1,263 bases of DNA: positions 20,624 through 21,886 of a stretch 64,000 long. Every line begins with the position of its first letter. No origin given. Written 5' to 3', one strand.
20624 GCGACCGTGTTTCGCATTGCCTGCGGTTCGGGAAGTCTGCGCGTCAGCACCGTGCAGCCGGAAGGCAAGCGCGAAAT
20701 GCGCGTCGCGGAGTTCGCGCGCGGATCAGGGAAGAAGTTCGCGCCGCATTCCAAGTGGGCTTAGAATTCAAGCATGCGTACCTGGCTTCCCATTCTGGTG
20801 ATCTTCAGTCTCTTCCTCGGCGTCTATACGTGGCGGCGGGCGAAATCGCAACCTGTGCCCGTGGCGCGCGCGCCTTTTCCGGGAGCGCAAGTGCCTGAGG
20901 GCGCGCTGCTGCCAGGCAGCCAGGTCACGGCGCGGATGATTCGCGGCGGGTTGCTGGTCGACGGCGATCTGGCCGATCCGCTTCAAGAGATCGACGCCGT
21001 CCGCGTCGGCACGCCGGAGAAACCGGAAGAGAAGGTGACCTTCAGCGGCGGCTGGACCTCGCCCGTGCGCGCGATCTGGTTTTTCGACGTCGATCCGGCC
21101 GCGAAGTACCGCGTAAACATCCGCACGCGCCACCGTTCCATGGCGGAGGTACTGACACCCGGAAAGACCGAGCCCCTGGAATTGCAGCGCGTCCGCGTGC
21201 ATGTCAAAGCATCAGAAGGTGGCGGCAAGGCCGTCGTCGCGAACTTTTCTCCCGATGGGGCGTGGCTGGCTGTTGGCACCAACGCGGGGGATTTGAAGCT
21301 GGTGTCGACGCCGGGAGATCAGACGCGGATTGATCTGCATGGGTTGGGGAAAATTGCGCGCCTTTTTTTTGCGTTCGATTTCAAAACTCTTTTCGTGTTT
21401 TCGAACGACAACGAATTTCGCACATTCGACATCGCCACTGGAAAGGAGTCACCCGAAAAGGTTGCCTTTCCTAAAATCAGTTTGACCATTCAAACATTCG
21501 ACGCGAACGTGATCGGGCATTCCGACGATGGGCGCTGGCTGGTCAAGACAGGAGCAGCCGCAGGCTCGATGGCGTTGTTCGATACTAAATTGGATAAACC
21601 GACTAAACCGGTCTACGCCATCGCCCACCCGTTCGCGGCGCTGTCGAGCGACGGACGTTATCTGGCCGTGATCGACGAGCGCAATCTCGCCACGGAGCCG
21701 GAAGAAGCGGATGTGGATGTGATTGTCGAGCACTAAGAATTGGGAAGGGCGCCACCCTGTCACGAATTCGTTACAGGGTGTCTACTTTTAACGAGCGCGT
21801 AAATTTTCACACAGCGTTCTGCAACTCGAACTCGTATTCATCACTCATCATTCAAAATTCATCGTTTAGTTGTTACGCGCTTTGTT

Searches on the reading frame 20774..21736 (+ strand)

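Call 40: search_protein_families(library=pfam, proteins=[window:20774-21736:+], max_evalue=0.001)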
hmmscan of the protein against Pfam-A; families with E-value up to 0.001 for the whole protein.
window:20774-21736:+ (320 aa): 2 families
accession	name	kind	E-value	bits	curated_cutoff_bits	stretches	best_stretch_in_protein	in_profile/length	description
PF25174.1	Beta-prop_THOC3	-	5.6e-07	29.3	305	1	144-303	82-234/272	THOC3 beta-propeller domain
PF23414.1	Beta-prop_EML_2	-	0.00035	20.5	90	1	151-234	40-167/266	Echinoderm microtubule-associated protein second beta-propeller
